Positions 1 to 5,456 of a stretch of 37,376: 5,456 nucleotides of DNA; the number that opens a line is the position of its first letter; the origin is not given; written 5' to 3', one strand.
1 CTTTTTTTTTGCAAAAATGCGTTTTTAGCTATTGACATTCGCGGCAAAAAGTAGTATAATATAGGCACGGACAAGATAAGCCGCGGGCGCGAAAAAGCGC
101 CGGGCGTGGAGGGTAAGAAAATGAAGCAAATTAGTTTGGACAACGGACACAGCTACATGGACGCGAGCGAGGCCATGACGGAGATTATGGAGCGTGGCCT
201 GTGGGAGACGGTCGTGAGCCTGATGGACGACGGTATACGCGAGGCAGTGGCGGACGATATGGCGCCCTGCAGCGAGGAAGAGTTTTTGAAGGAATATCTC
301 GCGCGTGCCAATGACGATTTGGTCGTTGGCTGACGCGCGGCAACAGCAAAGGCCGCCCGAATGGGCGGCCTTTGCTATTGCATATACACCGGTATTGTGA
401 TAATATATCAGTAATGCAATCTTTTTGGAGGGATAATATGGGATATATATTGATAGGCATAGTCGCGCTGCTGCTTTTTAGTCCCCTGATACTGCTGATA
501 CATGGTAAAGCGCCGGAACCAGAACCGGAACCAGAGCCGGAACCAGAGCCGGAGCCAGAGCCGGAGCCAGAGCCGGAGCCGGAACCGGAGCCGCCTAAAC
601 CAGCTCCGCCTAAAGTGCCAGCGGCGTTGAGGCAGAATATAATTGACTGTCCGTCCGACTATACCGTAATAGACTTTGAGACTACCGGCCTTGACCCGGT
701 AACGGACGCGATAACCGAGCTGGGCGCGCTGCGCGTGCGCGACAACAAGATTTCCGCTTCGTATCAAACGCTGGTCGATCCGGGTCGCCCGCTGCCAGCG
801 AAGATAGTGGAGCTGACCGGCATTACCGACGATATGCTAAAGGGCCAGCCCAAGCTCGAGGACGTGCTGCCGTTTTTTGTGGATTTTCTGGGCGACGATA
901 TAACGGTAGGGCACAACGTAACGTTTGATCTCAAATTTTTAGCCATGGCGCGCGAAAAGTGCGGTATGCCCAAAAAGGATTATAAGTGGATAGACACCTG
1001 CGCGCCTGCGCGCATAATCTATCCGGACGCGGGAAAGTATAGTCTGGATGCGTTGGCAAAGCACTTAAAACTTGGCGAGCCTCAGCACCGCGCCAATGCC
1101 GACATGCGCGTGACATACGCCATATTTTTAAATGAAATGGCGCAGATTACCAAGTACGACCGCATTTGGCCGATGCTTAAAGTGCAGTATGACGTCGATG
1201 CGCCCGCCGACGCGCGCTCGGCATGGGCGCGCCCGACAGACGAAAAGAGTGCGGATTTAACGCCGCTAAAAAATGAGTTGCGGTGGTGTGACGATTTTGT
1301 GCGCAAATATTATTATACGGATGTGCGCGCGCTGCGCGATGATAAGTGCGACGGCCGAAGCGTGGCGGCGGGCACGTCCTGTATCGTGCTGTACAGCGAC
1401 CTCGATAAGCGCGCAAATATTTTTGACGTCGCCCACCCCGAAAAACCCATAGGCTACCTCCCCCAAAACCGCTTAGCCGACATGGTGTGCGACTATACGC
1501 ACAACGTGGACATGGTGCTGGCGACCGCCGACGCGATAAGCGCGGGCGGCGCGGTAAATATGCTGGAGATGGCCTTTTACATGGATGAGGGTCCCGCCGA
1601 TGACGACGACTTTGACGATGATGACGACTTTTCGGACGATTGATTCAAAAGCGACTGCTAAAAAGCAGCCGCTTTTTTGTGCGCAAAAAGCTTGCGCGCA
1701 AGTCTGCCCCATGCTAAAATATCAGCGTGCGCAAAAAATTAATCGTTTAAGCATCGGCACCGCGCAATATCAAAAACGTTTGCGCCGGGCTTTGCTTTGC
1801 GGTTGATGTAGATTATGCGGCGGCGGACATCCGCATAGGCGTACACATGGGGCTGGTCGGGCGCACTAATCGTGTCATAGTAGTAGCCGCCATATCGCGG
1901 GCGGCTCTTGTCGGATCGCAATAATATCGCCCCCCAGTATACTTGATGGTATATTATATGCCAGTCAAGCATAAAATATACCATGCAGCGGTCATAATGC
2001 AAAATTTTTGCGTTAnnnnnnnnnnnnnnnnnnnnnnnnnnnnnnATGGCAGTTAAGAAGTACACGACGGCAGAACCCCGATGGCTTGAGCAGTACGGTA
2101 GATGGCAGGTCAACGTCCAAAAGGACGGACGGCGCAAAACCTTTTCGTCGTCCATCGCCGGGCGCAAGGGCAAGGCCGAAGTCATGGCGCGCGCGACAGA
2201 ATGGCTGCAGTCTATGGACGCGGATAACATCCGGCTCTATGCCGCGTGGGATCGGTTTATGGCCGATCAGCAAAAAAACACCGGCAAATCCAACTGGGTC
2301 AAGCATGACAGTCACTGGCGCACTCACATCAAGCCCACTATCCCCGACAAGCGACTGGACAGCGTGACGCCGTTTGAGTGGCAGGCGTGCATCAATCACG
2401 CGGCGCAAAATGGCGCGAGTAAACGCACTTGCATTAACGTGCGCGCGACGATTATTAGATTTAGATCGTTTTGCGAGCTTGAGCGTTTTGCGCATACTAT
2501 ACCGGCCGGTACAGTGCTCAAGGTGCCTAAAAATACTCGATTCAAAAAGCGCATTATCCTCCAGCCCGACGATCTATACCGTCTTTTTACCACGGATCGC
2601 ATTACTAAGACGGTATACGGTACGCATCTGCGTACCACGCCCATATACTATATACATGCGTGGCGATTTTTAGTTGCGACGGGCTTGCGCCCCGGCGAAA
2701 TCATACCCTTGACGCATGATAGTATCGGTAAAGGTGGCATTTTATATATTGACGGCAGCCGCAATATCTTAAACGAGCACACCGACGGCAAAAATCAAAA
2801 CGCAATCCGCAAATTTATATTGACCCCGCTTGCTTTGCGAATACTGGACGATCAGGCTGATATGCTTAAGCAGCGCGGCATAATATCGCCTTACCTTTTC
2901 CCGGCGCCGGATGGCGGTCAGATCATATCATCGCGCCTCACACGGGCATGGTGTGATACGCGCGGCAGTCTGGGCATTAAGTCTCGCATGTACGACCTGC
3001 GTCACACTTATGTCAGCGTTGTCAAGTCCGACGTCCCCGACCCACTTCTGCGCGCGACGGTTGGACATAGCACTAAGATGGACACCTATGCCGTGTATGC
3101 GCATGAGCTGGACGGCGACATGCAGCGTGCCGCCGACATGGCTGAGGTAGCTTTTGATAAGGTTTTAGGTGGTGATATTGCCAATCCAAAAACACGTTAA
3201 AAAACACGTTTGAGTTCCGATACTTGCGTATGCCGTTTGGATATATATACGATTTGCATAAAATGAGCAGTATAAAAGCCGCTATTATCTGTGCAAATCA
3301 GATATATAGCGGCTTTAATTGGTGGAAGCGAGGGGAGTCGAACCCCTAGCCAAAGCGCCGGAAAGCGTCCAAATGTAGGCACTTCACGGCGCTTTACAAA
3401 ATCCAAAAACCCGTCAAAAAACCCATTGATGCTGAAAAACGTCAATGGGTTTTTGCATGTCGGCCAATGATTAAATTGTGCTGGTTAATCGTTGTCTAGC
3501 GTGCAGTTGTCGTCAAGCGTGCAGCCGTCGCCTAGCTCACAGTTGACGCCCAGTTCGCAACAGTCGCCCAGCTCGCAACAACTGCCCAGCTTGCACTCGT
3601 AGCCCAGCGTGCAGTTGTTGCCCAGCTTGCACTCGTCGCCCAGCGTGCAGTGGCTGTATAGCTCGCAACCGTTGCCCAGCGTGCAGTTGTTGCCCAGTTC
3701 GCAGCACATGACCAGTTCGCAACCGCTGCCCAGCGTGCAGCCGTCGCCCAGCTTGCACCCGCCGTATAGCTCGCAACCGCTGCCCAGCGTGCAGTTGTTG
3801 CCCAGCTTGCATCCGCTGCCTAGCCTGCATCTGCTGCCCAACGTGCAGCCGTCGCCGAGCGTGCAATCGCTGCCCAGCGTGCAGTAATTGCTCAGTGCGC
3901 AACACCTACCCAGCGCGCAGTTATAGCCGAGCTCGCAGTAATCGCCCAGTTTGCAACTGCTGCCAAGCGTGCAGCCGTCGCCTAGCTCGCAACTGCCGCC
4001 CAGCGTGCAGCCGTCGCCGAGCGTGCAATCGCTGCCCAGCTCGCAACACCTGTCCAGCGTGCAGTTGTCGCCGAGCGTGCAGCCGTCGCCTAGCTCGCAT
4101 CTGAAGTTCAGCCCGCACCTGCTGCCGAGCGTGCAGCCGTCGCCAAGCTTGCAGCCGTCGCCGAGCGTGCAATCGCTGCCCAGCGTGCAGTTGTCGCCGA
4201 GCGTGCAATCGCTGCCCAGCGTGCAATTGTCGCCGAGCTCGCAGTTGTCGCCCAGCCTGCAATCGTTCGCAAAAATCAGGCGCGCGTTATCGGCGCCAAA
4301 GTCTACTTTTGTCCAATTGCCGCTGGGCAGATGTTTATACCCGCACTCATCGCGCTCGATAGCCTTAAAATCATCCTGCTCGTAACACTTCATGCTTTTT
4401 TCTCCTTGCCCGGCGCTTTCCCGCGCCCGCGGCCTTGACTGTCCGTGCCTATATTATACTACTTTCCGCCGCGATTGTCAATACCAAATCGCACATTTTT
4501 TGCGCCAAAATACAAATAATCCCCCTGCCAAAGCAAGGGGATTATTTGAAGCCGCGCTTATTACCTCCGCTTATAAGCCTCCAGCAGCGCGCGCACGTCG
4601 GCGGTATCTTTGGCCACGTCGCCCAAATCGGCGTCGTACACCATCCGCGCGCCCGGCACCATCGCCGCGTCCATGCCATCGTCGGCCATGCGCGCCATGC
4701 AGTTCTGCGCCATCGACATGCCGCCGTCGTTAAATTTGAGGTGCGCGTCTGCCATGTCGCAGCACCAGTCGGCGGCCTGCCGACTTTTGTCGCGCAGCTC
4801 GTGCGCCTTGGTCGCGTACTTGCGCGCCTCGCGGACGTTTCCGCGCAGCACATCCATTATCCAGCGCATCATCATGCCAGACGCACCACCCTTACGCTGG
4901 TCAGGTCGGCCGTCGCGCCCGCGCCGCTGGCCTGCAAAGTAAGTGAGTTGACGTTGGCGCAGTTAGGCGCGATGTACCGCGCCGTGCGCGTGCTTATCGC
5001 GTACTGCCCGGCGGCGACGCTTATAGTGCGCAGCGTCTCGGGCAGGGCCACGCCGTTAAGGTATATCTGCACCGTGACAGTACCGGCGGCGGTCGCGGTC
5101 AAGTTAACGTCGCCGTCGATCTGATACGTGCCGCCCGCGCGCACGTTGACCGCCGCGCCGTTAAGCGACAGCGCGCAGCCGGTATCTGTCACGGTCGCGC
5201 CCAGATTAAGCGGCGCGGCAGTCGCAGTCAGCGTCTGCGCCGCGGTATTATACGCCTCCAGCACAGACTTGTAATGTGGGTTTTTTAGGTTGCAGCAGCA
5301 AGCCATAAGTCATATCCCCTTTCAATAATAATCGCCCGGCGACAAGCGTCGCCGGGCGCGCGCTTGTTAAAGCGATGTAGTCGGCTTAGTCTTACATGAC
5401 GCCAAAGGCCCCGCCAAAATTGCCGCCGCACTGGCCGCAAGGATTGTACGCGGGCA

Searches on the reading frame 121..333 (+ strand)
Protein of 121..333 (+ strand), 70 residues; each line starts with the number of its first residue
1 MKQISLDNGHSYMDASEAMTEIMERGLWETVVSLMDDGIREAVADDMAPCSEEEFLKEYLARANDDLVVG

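Call 14: search_protein_families(library=pfam, max_evalue=1, proteins=[window:121-333:+])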
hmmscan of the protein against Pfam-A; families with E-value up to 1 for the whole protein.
window:121-333:+ (70 aa): 4 families
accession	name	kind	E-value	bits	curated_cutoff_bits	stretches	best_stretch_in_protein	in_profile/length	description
PF22147.1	AcrIC5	-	1.5e-10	41.5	27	1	28-61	10-43/53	Anti-CRISPR protein AcrIC5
PF13108.11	DUF3969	-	0.01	16.3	25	1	2-39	24-61/106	Protein of unknown function (DUF3969)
PF18963.5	DUF5703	-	0.1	12.7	33.2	1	2-41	5-45/51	Family of unknown function (DUF5703)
PF19274.4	PI4K_N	-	0.18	10.2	22.4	1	13-64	657-710/1179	PI4-kinase N-terminal region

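Call 15: search_protein_families(library=phrogs, max_evalue=1, proteins=[window:121-333:+])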
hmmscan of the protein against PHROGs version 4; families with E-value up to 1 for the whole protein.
window:121-333:+ (70 aa): 0 families

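Call 16: search_protein_families(library=padloc, max_evalue=1, proteins=[window:121-333:+])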
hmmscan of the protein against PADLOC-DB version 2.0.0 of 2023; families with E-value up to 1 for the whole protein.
window:121-333:+ (70 aa): 0 families

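Call 24: search_solved_structures(query=window:121-333:+, max_evalue=1, show_alignments=2)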
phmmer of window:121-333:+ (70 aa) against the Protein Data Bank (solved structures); distinct sequences matched with E-value up to 1: 4.
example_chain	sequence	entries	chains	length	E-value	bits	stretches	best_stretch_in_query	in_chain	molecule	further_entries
5mfb_A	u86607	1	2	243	0.00012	25.8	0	16-48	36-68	YIII(Dq)4CqI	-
4d4e_A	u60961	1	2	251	0.00014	25.5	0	16-48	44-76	ARMADILLO REPEAT PROTEIN ARM00016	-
4d49_A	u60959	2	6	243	0.0031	21.3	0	16-45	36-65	ARMADILLO REPEAT PROTEIN ARM00027 | YIII(Dq.V1)4CPAF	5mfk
5mfi_A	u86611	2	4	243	0.0035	21.1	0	16-45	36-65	YIII(Dq.V2)4CqI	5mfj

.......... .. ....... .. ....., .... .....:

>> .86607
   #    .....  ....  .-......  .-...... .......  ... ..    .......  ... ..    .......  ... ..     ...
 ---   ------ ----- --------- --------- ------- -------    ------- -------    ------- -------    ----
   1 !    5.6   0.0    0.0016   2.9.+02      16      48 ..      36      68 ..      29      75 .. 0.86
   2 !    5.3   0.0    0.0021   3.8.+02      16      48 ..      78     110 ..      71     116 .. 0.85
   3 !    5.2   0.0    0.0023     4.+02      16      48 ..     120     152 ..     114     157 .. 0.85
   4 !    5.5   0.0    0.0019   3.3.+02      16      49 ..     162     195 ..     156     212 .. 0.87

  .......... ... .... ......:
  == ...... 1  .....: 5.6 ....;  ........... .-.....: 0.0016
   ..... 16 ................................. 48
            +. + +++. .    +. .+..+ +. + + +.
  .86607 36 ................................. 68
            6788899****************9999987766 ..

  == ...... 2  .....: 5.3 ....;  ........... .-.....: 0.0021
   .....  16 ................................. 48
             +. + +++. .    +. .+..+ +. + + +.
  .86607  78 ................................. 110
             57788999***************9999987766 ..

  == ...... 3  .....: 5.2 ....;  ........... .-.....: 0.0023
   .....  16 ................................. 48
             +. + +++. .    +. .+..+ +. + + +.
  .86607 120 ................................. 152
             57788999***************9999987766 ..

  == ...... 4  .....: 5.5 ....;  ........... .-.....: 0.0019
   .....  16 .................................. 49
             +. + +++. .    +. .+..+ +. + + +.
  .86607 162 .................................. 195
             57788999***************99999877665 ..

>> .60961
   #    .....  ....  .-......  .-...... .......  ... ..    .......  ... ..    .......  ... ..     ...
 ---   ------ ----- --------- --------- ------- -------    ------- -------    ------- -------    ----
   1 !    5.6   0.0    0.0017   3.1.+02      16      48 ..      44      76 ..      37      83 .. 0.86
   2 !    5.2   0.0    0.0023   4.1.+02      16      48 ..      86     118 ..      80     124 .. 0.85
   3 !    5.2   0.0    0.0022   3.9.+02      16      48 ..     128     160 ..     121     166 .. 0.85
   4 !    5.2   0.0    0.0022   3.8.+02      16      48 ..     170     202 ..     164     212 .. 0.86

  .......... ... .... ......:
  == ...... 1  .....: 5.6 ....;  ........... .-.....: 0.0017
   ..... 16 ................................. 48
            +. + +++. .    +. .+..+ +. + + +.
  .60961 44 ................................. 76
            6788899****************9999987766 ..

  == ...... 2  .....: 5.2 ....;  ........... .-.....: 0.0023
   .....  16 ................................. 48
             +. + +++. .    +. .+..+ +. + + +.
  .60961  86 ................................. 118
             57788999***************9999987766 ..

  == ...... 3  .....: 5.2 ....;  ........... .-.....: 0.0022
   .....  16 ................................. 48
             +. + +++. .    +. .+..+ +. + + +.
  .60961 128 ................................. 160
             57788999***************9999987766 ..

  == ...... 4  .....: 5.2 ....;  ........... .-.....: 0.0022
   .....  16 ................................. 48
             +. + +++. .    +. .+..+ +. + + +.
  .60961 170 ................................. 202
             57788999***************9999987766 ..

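Call 73: search_protein_families(library=ncbifam, max_evalue=0.1, proteins=[window:121-333:+])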
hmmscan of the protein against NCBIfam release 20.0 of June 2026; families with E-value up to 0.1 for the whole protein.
window:121-333:+ (70 aa): 0 families

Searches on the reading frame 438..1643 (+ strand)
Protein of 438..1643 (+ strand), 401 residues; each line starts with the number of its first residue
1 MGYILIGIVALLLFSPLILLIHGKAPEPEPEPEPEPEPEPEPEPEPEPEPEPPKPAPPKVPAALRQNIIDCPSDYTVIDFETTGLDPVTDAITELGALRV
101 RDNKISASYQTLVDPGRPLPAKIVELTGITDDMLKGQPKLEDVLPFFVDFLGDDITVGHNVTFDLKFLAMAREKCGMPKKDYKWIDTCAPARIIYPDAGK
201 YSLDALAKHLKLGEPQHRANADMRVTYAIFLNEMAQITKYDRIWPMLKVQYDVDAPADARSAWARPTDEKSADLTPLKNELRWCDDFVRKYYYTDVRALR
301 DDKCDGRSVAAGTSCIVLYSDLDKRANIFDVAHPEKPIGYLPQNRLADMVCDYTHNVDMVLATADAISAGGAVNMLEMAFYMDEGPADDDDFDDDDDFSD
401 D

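Call 14: search_protein_families(library=pfam, max_evalue=1, proteins=[window:438-1643:+])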
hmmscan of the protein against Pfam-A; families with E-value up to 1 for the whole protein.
window:438-1643:+ (401 aa): 4 families
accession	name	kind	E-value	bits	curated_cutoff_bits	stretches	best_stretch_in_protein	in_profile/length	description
PF00929.31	RNase_T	-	2e-33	116.7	24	1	77-230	2-164/164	Exonuclease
PF05887.16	Trypan_PARP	-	0.0017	18.8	100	1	26-52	85-111/134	Procyclic acidic repetitive protein (PARP)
PF13482.12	RNase_H_2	-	0.0036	17.7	22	1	78-131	3-52/165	RNase_H superfamily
PF01612.26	DNA_pol_A_exo1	-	0.099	12.9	23.6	1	140-210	60-127/173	3'-5' exonuclease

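Call 15: search_protein_families(library=phrogs, max_evalue=1, proteins=[window:438-1643:+])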
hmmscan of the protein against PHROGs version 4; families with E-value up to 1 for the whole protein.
window:438-1643:+ (401 aa): 7 families
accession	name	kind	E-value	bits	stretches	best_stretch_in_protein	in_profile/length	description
phrog_192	-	DNA, RNA and nucleotide metabolism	3.4e-45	156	1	73-230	106-267/397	DNA polymerase exonuclease subunit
phrog_14632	-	DNA, RNA and nucleotide metabolism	5.8e-29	102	1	74-233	83-242/380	DNA polymerase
phrog_17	-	DNA, RNA and nucleotide metabolism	9e-14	51.4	1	69-251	666-812/1445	DNA polymerase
phrog_21473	-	unknown function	0.045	12.8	1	26-80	605-655/947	-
phrog_17207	-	unknown function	0.14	13.6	1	129-166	8-45/71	-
phrog_7187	-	unknown function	0.18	12.1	1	27-97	392-439/527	-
phrog_33317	-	unknown function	0.97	10.7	0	26-59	77-111/121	-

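Call 16: search_protein_families(library=padloc, max_evalue=1, proteins=[window:438-1643:+])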
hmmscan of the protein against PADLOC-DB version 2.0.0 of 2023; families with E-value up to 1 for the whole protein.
window:438-1643:+ (401 aa): 4 families
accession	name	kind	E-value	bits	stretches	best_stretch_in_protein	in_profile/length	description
PDLC01247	DEDDh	-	5.3e-39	132.1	1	77-230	2-138/139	"CAS-I,CAS-II,CAS-III,CAS-IV,CAS-V,CAS-VI; associated"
PDLC05027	PDC-S48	-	2.1e-27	94.3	1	74-268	5-200/411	-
PDLC05028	PDC-S48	-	8.9e-26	88.5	1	74-234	19-183/512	-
PDLC03817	RTasSbcB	-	0.045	10.7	1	76-105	3-32/436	DRT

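Call 73: search_protein_families(library=ncbifam, max_evalue=0.1, proteins=[window:438-1643:+])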
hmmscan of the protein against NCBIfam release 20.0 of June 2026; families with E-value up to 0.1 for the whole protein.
window:438-1643:+ (401 aa): 35 families (the best 25 are shown)
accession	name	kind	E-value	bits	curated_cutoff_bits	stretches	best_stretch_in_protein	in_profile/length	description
NF001688.0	PRK00448.1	equivalog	3e-44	151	873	1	73-244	423-594/1445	PolC-type DNA polymerase III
NF005906.0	PRK07883.1-4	equivalog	1.2e-42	146.1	495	1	74-237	7-171/563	DEDD exonuclease domain-containing protein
NF005907.0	PRK07883.1-5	equivalog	3.4e-41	141.3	454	1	75-228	30-186/584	DEDD exonuclease domain-containing protein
TIGR01405.1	polC_Gram_pos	equivalog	4e-41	140.7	1043.45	1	73-243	189-359/1211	DNA polymerase III subunit alpha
TIGR01407.1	dinG_rel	hypoth_equivalog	3.1e-40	138.2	547.7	1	75-238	2-166/889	putative DnaQ family exonuclease/DinG family helicase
NF005289.0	PRK06807.1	equivalog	3.9e-39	134.7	335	1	70-233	5-168/313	3'-5' exonuclease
NF005905.0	PRK07883.1-3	equivalog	3.9e-38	131.4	508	1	75-235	26-189/581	DEDD exonuclease domain-containing protein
NF005981.0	PRK08074.1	equivalog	9.2e-38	129.8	789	1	74-239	4-171/931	ATP-dependent DNA helicase DinG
NF005904.0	PRK07883.1-2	equivalog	1.1e-30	106.5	969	1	74-229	31-189/584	DEDD exonuclease domain-containing protein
TIGR00573.1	dnaq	subfamily_domain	2.5e-30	105.6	71.5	1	74-241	8-181/217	exonuclease, DNA polymerase III, epsilon subunit family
NF004964.0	PRK06310.1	equivalog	3.3e-30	105.3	236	1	74-232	8-169/250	DNA polymerase III subunit epsilon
NF006316.0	PRK08517.1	equivalog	3.3e-29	102.1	247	1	74-237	71-233/270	3'-5' exonuclease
NF005903.0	PRK07883.1-1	equivalog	1e-28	100.2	1038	1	74-229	41-205/642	DEDD exonuclease domain-containing protein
NF005836.0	PRK07740.1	equivalog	2.1e-27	96.1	261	1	75-238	61-227/244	hypothetical protein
TIGR01406.1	dnaQ_proteo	equivalog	2.7e-25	89.3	222.7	1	77-215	4-147/231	DNA polymerase III subunit epsilon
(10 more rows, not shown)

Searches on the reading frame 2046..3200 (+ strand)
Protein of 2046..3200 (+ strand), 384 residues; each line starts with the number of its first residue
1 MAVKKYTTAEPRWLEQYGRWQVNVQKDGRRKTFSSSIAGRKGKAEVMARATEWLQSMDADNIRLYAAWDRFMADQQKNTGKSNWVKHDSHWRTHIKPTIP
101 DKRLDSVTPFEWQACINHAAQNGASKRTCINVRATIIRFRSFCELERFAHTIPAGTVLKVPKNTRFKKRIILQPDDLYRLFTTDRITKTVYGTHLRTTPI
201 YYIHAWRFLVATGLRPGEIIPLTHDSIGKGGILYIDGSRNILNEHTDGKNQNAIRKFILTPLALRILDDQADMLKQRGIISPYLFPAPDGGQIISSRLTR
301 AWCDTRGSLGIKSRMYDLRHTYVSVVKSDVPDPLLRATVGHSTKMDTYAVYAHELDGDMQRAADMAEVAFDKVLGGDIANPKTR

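Call 14: search_protein_families(library=pfam, max_evalue=1, proteins=[window:2046-3200:+])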
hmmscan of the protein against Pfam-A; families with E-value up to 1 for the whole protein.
window:2046-3200:+ (384 aa): 2 families
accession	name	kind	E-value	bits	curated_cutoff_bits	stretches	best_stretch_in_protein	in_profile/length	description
PF00589.27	Phage_integrase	-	3.2e-07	30.7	27.1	1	196-355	18-169/172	Phage integrase family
PF14659.12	Phage_int_SAM_3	-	0.076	13.7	22.6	1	68-118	6-56/58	Phage integrase, N-terminal SAM-like domain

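Call 15: search_protein_families(library=phrogs, max_evalue=1, proteins=[window:2046-3200:+])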
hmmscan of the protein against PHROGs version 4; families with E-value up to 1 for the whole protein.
window:2046-3200:+ (384 aa): 4 families
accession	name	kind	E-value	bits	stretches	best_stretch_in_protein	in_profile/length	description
phrog_1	-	integration and excision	5.7e-39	135.9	1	18-372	122-454/611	integrase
phrog_216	-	integration and excision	2.6e-15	57.3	1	188-366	70-236/301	integrase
phrog_26960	-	unknown function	5.8e-06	27.6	1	26-135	27-142/146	-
phrog_7685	-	integration and excision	3.1e-05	24.6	1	308-367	176-236/240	integrase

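Call 16: search_protein_families(library=padloc, max_evalue=1, proteins=[window:2046-3200:+])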
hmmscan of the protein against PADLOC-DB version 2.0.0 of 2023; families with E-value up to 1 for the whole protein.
window:2046-3200:+ (384 aa): 1 family
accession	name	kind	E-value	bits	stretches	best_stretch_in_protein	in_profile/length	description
PDLC03219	MTase_II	-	0.027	10.8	1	120-211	273-363/504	Type II methyltransferase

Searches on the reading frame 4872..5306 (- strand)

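Call 72: search_protein_families(library=pfam, max_evalue=0.1, proteins=[window:4872-5306:-])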
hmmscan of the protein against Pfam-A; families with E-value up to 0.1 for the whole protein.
window:4872-5306:- (144 aa): 3 families
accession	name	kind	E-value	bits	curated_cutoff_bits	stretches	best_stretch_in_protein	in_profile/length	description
PF18573.7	BclA_C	-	1.6e-06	28.4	38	1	18-135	3-114/128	BclA C-terminal domain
PF12696.13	TraG-D_C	-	0.025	14.9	22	1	72-111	53-91/126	TraM recognition site of TraD and TraG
PF12733.13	Cadherin-like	-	0.034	15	24.2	0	66-107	28-70/89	Cadherin-like beta sandwich domain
